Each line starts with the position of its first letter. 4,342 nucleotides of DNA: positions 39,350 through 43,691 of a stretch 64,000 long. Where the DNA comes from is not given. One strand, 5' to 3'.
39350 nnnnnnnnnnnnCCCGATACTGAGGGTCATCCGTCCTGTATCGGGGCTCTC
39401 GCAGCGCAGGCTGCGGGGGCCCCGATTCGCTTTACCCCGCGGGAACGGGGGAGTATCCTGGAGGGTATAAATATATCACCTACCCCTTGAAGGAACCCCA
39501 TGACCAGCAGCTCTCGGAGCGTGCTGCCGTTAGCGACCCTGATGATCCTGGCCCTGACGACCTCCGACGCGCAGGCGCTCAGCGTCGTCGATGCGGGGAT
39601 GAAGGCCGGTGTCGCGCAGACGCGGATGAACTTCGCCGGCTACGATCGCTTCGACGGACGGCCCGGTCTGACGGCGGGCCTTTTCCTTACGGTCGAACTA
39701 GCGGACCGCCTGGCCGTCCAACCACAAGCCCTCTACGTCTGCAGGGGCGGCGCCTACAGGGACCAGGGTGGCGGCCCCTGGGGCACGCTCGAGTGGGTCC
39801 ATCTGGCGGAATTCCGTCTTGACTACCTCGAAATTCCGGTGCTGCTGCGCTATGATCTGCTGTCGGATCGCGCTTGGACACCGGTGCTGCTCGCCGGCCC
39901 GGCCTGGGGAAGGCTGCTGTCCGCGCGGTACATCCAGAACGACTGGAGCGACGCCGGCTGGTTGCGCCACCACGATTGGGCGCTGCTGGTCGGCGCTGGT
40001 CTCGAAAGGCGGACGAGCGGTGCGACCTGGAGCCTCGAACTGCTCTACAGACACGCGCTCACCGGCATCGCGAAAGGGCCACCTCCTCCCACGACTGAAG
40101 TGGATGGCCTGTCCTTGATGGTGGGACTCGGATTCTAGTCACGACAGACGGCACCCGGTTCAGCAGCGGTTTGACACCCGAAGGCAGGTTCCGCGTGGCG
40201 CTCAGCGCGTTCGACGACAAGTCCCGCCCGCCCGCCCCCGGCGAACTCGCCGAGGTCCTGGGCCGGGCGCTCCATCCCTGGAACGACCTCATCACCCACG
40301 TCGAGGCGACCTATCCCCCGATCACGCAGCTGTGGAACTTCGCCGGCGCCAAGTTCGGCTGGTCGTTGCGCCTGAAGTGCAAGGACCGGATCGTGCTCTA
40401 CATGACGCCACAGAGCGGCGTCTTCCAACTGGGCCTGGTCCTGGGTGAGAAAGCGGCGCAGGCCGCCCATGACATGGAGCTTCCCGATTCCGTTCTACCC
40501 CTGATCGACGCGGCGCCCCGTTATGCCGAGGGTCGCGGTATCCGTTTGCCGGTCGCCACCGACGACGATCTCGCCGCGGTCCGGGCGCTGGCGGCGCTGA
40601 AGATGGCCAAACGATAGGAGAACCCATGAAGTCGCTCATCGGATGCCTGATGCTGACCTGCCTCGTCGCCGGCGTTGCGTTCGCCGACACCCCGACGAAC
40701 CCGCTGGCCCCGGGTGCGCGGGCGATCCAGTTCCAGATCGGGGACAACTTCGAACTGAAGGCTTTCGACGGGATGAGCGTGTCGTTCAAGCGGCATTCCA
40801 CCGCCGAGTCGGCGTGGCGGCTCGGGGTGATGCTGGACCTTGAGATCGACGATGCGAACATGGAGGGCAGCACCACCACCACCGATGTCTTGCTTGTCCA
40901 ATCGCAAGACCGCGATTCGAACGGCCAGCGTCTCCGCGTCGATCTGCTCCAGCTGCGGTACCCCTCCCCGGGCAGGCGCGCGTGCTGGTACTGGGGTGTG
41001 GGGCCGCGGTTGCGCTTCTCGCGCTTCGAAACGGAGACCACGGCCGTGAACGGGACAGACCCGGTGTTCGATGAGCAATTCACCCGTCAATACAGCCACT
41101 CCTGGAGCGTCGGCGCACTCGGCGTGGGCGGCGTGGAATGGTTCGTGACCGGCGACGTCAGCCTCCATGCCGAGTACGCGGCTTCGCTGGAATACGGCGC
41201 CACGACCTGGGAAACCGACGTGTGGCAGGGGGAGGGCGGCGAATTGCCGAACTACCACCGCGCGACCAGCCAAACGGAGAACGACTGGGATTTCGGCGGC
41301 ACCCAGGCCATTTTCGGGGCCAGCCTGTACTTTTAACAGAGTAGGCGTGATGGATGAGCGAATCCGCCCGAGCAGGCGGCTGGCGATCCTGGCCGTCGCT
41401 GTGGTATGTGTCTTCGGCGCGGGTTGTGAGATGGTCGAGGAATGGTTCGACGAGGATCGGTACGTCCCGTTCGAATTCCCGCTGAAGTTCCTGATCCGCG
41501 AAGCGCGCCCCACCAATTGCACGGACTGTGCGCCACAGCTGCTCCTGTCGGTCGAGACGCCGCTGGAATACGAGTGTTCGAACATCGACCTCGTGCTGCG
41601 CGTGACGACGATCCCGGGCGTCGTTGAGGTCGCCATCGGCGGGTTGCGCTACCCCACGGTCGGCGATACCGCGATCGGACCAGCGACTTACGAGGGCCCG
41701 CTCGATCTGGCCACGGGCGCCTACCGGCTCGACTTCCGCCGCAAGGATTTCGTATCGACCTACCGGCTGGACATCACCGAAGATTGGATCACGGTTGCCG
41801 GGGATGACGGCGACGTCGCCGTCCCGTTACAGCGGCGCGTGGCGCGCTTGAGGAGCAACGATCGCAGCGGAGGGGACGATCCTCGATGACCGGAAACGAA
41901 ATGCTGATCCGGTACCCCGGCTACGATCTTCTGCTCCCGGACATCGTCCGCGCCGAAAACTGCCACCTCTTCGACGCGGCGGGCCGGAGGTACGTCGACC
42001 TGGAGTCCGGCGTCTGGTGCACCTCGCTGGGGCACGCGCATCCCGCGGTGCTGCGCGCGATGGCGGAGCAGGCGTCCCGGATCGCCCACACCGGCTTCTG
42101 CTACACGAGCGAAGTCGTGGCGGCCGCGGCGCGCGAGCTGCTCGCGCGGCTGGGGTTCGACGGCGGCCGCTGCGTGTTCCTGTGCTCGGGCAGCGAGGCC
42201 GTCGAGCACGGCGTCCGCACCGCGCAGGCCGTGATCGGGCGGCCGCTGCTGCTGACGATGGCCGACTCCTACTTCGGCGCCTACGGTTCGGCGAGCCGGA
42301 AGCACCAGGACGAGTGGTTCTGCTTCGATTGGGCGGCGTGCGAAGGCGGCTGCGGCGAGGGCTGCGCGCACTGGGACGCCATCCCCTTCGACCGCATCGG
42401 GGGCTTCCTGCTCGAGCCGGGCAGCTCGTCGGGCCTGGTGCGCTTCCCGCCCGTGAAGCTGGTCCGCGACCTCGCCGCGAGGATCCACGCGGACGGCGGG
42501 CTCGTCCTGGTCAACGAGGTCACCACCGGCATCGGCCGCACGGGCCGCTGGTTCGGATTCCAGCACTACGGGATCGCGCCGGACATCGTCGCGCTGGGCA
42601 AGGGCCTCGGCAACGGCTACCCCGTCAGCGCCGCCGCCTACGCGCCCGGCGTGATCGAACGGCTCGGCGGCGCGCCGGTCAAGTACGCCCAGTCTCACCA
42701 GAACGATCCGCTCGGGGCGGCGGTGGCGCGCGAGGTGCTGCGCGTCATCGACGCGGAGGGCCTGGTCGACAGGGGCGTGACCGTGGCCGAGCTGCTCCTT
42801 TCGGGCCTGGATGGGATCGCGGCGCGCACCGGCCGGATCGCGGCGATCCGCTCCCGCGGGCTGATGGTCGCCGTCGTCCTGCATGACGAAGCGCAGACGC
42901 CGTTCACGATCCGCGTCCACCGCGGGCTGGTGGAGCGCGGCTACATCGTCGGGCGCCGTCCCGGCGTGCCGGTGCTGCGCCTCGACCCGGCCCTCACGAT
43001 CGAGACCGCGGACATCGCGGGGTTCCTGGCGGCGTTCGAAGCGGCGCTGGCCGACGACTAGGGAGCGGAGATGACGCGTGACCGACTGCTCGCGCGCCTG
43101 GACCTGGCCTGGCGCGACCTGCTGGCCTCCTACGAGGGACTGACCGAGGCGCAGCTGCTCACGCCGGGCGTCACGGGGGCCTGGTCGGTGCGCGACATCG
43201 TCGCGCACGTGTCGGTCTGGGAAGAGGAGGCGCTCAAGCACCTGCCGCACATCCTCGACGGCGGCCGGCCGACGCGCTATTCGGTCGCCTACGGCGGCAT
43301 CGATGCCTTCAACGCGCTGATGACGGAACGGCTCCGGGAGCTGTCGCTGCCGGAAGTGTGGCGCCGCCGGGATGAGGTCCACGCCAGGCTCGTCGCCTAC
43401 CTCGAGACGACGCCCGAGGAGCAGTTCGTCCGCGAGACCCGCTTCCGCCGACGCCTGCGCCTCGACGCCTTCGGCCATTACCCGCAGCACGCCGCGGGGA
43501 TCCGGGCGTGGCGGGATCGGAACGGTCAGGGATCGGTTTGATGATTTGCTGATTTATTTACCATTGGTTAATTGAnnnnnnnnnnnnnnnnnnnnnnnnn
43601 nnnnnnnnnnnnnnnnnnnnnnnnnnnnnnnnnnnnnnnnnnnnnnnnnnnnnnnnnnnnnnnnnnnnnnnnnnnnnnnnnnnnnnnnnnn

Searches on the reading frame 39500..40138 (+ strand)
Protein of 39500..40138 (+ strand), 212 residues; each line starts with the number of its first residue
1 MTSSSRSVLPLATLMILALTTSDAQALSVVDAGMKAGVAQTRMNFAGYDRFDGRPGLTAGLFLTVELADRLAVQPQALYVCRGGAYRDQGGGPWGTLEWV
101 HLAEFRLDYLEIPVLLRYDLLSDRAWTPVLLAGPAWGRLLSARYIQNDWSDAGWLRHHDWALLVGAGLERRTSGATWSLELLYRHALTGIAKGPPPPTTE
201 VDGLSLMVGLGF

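Call 22: search_protein_families(library=pfam, proteins=[window:39500-40138:+], max_evalue=0.001)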
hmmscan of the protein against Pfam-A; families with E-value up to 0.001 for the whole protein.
window:39500-40138:+ (212 aa): 2 families
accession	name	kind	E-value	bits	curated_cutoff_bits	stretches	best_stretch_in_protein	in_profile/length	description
PF13568.12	OMP_b-brl_2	-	7.2e-13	49.4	27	1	30-190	9-173/175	Outer membrane protein beta-barrel domain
PF13505.12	OMP_b-brl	-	2.5e-07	31.5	28.7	1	12-212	2-175/175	Outer membrane protein beta-barrel domain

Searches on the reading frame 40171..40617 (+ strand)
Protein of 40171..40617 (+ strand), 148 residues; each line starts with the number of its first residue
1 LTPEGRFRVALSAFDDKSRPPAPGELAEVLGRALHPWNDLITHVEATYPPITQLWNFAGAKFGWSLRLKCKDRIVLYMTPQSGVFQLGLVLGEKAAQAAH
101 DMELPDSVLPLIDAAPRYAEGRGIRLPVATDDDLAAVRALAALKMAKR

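Call 22: search_protein_families(library=pfam, proteins=[window:40171-40617:+], max_evalue=0.001)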
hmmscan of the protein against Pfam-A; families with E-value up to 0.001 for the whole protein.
window:40171-40617:+ (148 aa): 1 family
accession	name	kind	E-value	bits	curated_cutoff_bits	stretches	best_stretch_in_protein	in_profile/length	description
PF12663.12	DUF3788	-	6.1e-22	78.4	25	1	19-145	2-128/128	Protein of unknown function (DUF3788)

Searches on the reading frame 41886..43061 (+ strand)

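Call 22: search_protein_families(library=pfam, proteins=[window:41886-43061:+], max_evalue=0.001)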
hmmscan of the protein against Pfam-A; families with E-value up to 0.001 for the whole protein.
window:41886-43061:+ (391 aa): 1 family
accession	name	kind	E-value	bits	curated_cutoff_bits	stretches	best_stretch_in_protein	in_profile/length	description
PF00202.27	Aminotran_3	-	3.4e-58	197.7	30.5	2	169-388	189-403/403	Aminotransferase class-III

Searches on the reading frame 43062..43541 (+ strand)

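Call 55: search_protein_families(library=pfam, proteins=[window:43062-43541:+], max_evalue=0.001)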
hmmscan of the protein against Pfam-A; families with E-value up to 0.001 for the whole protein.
window:43062-43541:+ (159 aa): 3 families
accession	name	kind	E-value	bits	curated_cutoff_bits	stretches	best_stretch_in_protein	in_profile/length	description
PF12867.12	DinB_2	-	5.7e-13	49.9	24.8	1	13-143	2-120/128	DinB superfamily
PF11716.13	MDMPI_N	-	5.3e-08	34.1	24.2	1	14-126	2-112/140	Mycothiol maleylpyruvate isomerase N-terminal domain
PF08020.16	DUF1706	-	1.1e-05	25.9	24.2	1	5-148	6-162/166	Protein of unknown function (DUF1706)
